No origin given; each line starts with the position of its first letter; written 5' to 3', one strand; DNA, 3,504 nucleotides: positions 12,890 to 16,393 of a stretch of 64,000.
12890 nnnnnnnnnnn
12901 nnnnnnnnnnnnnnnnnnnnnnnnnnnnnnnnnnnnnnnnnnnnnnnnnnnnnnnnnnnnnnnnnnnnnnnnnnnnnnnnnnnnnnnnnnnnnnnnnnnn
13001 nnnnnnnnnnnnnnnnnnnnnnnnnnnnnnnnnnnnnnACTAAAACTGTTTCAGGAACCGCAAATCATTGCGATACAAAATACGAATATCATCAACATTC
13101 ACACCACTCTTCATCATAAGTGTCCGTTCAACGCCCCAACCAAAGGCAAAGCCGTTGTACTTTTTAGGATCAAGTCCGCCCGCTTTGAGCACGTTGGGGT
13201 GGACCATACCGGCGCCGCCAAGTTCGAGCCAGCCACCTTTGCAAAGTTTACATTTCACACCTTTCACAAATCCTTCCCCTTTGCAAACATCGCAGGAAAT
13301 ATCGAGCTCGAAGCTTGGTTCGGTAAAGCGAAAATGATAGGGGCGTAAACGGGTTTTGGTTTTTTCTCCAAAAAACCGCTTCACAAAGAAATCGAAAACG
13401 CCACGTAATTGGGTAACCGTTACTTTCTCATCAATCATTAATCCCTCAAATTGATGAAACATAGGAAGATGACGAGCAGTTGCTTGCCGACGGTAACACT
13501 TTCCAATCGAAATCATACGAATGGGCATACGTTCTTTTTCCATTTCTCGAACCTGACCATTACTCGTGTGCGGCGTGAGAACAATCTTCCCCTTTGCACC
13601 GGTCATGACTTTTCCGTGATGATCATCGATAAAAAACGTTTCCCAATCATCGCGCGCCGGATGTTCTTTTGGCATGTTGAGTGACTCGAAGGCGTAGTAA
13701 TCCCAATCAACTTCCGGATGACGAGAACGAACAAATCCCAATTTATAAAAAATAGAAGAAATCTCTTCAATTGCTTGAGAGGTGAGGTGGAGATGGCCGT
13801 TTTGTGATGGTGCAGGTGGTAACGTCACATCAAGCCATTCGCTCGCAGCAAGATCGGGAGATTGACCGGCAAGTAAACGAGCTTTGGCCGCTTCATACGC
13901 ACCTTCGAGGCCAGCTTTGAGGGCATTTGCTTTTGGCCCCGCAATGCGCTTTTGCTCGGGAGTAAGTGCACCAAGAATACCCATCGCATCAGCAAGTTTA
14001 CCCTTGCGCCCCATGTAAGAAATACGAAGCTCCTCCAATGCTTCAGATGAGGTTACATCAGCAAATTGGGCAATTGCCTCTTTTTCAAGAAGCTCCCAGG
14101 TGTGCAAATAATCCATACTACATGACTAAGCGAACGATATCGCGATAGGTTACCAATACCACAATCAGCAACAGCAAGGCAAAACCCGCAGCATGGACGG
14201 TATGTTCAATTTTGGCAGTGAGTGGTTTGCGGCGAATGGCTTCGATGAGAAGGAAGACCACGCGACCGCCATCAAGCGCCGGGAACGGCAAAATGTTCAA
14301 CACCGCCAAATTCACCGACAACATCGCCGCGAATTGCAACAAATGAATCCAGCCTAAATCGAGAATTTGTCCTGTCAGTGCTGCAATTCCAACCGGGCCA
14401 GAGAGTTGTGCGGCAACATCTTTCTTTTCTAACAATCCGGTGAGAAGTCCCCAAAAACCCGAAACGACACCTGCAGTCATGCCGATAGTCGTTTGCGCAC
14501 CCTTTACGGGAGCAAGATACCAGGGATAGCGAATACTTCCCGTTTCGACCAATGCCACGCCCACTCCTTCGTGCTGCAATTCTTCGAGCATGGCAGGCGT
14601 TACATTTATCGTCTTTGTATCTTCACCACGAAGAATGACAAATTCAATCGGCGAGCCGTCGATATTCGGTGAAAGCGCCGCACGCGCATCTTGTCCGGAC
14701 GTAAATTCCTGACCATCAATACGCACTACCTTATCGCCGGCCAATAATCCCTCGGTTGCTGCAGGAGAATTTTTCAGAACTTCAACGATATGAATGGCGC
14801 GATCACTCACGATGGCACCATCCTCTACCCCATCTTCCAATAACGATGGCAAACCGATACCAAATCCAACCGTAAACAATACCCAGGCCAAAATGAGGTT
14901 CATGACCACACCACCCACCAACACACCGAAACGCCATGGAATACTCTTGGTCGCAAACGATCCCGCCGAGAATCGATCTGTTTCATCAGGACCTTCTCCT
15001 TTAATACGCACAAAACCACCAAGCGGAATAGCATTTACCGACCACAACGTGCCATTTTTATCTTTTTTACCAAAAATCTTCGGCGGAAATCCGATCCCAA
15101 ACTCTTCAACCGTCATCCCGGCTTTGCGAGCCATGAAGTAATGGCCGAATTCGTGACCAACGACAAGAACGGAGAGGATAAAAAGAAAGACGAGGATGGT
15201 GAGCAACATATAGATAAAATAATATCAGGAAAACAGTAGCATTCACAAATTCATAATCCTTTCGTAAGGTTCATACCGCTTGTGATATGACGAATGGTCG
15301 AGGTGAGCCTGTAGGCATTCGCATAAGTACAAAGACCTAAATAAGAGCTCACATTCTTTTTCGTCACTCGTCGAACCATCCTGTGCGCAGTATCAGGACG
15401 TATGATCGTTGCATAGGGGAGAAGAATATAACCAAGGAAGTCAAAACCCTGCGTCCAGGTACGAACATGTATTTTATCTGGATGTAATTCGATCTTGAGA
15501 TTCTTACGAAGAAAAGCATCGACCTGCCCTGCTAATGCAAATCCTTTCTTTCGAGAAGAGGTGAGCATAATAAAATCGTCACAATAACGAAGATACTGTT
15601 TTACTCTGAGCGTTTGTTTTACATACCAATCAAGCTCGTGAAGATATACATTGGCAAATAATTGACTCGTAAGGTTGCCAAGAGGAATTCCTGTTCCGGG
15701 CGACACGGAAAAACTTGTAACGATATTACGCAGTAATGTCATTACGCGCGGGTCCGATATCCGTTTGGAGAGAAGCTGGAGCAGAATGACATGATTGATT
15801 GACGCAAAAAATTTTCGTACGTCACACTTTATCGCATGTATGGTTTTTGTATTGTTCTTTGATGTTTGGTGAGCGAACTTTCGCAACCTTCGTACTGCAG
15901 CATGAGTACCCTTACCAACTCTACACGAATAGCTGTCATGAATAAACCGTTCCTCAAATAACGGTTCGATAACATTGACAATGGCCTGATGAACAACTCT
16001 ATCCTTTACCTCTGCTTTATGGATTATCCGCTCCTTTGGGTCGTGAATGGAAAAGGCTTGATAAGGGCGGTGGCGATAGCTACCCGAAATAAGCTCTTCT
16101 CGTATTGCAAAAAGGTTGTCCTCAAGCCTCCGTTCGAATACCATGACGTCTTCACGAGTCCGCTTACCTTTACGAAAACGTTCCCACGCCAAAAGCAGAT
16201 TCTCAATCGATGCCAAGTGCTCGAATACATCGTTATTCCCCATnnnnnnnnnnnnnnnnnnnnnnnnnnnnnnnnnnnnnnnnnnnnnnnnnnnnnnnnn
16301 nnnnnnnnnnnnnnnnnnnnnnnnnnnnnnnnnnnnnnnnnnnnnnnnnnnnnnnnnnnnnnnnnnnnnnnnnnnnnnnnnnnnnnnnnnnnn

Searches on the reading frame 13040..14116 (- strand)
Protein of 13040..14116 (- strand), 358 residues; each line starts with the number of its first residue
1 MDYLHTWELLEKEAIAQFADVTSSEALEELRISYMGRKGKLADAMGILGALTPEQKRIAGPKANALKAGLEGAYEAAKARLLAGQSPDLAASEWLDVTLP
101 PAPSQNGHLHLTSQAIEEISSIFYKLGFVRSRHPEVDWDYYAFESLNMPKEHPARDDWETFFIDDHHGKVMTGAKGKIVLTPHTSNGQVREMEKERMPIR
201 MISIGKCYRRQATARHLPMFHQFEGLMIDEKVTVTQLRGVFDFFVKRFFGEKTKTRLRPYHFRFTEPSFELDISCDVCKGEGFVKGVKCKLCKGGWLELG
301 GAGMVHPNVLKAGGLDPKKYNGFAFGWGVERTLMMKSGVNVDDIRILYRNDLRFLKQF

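Call 60: search_protein_families(library=pfam, proteins=[window:13040-14116:-], max_evalue=0.0001)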
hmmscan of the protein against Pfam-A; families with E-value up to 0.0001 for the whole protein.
window:13040-14116:- (358 aa): 2 families
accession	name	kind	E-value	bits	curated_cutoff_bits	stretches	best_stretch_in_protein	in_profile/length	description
PF01409.25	tRNA-synt_2d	-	1.5e-81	274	19.8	1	95-358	2-246/246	tRNA synthetases class II core domain (F)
PF02912.23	Phe_tRNA-synt_N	-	1.9e-16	60.2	22.3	1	23-82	2-61/69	Aminoacyl tRNA synthetase class II, N-terminal domain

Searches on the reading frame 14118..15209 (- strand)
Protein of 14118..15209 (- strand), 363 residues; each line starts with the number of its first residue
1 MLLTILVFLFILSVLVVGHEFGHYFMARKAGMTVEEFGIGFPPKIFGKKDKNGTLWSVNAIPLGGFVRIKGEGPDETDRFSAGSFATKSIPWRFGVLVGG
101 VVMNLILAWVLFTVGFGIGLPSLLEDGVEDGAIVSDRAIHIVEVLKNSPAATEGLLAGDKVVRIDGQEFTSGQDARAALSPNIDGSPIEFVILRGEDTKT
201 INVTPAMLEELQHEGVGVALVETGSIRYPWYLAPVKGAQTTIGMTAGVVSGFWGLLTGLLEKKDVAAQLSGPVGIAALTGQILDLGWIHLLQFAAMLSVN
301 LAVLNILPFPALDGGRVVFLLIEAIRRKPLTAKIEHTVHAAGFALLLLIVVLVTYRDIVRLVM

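Call 60: search_protein_families(library=pfam, proteins=[window:14118-15209:-], max_evalue=0.0001)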
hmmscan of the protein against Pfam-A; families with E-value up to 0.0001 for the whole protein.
window:14118-15209:- (363 aa): 4 families
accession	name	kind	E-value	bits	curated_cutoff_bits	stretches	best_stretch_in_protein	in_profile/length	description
PF02163.28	Peptidase_M50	-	3.6e-58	197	27.2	1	8-348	2-220/221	Peptidase family M50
PF13180.12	PDZ_2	-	1.9e-11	44.5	27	1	136-204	11-79/80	PDZ domain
PF17820.7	PDZ_6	-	9e-09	35.4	27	1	141-194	2-54/54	PDZ domain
PF00595.29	PDZ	-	4.7e-06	27.3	23.2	1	131-178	23-66/81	PDZ domain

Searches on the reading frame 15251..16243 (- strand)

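Call 60: search_protein_families(library=pfam, proteins=[window:15251-16243:-], max_evalue=0.0001)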
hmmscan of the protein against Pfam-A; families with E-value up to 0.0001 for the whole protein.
window:15251-16243:- (330 aa): 1 family
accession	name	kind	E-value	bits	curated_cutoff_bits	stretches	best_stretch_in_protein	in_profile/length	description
PF00078.32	RVT_1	-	1.7e-21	77.3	29.6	1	70-274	8-205/205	Reverse transcriptase (RNA-dependent DNA polymerase)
